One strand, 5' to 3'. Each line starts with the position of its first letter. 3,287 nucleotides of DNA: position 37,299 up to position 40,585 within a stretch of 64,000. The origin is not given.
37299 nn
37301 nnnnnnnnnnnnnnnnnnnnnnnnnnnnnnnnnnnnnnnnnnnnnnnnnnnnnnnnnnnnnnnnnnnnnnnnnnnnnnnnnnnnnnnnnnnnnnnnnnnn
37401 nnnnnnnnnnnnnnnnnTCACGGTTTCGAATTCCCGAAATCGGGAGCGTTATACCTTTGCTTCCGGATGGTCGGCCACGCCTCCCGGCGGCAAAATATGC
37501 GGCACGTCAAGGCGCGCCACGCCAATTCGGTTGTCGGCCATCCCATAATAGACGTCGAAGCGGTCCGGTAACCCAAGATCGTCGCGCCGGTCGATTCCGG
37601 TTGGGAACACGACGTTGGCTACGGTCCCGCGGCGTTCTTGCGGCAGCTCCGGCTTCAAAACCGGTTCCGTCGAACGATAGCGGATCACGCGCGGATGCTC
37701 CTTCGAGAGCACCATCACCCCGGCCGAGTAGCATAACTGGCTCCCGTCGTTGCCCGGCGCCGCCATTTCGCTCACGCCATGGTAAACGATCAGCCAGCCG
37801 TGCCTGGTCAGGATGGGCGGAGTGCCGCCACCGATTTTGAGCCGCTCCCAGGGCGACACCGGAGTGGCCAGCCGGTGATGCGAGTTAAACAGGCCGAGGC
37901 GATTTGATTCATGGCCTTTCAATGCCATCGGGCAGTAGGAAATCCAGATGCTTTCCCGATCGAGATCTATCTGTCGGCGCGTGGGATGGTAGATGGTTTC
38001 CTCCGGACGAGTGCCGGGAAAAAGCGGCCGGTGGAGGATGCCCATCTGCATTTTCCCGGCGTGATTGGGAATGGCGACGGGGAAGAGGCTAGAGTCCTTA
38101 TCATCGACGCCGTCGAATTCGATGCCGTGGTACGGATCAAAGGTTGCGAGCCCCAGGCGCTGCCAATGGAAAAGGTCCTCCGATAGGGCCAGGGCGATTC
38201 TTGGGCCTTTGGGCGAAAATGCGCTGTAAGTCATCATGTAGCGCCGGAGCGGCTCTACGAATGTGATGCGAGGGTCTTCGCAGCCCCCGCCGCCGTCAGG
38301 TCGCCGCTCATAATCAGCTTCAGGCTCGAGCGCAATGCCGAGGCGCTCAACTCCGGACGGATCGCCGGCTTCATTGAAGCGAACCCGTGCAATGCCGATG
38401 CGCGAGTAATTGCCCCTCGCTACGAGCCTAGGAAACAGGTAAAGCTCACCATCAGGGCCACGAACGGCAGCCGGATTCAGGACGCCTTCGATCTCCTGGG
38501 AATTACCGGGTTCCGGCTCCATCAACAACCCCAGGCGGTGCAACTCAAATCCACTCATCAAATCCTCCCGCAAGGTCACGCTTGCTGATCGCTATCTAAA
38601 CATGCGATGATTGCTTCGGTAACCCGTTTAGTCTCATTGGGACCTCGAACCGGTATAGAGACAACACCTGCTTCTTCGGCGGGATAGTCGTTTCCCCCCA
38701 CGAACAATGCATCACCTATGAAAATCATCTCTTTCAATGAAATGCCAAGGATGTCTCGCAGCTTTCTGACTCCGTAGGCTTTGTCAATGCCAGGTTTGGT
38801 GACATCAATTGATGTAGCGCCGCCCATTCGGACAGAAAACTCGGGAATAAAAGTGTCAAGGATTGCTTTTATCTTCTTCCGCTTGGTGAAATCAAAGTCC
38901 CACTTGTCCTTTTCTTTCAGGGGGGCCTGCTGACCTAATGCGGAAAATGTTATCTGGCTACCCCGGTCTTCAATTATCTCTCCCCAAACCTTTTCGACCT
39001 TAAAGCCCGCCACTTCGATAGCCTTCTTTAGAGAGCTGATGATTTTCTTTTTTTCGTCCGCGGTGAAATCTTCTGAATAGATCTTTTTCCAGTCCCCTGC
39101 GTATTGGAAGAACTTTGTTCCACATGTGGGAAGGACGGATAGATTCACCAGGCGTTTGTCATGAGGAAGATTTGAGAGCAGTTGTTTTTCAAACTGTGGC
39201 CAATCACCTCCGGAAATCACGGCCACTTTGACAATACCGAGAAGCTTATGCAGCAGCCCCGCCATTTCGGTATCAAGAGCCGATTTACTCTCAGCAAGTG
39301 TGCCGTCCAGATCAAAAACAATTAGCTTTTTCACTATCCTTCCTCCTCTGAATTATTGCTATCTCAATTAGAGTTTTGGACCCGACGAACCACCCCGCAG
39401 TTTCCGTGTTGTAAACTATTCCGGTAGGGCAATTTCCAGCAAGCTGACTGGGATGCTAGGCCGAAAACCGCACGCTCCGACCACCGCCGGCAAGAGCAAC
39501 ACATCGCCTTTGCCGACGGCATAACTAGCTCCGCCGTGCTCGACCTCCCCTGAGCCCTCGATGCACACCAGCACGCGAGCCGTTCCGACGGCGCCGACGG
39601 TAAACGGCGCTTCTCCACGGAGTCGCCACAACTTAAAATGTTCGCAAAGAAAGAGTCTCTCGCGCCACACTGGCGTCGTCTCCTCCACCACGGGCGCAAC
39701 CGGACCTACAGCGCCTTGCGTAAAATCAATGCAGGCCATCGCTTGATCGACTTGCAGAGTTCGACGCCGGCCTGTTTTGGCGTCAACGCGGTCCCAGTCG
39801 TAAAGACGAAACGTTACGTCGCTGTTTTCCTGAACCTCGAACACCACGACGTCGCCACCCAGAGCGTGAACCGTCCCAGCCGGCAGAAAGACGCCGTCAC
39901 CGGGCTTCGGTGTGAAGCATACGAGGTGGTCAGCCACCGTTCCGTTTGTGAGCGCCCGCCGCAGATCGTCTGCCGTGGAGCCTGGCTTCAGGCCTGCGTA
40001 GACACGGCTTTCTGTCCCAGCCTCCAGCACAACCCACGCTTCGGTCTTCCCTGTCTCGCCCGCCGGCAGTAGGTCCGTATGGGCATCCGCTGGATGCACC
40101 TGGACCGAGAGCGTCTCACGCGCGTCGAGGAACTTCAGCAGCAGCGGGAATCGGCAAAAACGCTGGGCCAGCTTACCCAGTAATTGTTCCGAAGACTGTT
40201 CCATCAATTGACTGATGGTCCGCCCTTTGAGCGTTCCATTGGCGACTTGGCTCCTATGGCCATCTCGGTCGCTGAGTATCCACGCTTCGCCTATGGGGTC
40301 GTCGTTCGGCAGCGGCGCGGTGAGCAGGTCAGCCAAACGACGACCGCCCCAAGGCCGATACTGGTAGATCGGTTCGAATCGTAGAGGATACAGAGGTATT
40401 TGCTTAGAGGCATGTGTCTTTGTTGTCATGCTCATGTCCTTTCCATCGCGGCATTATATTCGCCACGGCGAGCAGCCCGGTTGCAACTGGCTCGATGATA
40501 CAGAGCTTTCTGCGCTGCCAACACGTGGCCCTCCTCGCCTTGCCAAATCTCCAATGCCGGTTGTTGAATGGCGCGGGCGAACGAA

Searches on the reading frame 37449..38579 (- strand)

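Call 60: search_protein_families(library=pfam, proteins=[window:37449-38579:-], max_evalue=0.0001)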
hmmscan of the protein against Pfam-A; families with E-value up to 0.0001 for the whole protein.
window:37449-38579:- (376 aa): 1 family
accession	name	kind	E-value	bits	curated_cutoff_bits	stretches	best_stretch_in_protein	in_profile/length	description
PF04041.19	Glyco_hydro_130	-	4.7e-34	118.2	26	1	31-363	33-315/320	beta-1,4-mannooligosaccharide phosphorylase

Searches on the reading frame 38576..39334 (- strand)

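Call 60: search_protein_families(library=pfam, proteins=[window:38576-39334:-], max_evalue=0.0001)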
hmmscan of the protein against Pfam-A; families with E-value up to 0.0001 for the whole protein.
window:38576-39334:- (252 aa): 3 families
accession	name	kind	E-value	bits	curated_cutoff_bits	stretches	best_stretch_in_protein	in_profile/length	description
PF08282.18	Hydrolase_3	-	8.9e-12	45.7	20.9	1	5-209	1-212/255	haloacid dehalogenase-like hydrolase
PF03332.19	PMM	-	1.2e-11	45.3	22.4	1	26-243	3-219/221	Eukaryotic phosphomannomutase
PF00702.32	Hydrolase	-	2.6e-06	28.4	26.4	0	3-22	2-21/191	haloacid dehalogenase-like hydrolase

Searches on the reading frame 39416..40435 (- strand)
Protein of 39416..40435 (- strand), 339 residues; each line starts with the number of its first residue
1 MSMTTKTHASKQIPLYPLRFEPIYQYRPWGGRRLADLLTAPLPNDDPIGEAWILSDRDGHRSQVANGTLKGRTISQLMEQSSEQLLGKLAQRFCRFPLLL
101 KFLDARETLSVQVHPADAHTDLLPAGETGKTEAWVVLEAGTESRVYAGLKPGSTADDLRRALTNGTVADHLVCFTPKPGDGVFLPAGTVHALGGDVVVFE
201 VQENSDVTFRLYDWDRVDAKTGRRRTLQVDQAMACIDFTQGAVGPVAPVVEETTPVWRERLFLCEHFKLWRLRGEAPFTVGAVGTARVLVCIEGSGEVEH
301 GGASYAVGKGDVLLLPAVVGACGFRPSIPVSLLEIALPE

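Call 60: search_protein_families(library=pfam, proteins=[window:39416-40435:-], max_evalue=0.0001)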
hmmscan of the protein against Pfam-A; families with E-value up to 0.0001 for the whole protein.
window:39416-40435:- (339 aa): 2 families
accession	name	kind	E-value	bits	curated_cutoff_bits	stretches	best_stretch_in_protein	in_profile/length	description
PF20511.4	PMI_typeI_cat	-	9e-14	52.2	22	1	19-123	3-110/143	Phosphomannose isomerase type I, catalytic domain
PF21621.3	MPI_cupin_dom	-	3.1e-07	30.7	27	1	267-320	13-64/79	Mannose-6-phosphate isomerase, cupin domain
